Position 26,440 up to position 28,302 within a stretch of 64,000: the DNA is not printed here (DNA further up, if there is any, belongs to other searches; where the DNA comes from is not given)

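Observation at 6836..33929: Split T4SS-like or pilus-like cell-surface locus: multicopy pilins, VirB6-like duplicates and a suite of wall hydrolases, with VirB4 encoded ~30 kb away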

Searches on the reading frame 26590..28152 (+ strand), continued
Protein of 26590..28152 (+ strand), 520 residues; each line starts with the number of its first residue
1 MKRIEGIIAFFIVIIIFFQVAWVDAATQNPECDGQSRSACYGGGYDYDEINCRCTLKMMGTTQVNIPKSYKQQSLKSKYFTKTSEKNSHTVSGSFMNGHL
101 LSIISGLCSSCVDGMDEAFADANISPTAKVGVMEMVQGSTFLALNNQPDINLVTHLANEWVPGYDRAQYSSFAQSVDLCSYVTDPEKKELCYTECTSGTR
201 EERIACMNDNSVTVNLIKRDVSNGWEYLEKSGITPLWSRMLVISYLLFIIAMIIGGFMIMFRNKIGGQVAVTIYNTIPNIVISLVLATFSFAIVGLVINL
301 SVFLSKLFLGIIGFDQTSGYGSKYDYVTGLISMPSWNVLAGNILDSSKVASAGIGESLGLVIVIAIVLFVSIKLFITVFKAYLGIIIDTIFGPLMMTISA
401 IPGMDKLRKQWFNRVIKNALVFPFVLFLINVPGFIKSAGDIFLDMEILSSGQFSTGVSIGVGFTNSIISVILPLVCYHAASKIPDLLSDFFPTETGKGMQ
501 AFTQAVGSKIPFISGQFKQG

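Call 98: search_protein_families(library=pfam, max_evalue=0.01, proteins=[L163:5667-10019:+, L163:12073-15315:-, L161:6209-9940:+, L163:16664-19618:+, L163:19621-20625:+, L163:20670-21674:+])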
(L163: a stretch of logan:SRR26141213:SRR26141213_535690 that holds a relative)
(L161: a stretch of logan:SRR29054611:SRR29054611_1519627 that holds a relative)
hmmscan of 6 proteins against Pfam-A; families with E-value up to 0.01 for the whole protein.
L163:5667-10019:+ (1450 aa): 1 family
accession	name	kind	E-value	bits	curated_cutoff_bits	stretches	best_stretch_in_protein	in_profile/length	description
PF09992.14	NAGPA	-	1e-07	32.7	25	1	988-1162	5-168/169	Phosphodiester glycosidase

L163:12073-15315:- (1080 aa): 0 families

L161:6209-9940:+ (1243 aa): 0 families

L163:16664-19618:+ (984 aa): 1 family
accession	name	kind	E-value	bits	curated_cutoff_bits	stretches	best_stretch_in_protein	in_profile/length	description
PF01551.29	Peptidase_M23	-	3.1e-07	30.9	28.7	1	854-949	12-90/96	Peptidase family M23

L163:19621-20625:+ (334 aa): 0 families

L163:20670-21674:+ (334 aa): 3 families
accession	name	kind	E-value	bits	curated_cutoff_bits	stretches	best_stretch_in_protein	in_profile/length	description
PF12666.12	PrgI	-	2.6e-08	34.7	27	1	5-86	1-85/91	PrgI family protein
PF13620.12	CarboxypepD_reg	-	2.3e-05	25.1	32.3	1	251-320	2-70/82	Carboxypeptidase regulatory-like domain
PF22902.2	NOMO1-like_9th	-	0.00035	20.8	27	1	263-317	13-67/75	BOS complex subunit NOMO1-like, beta sandwich domain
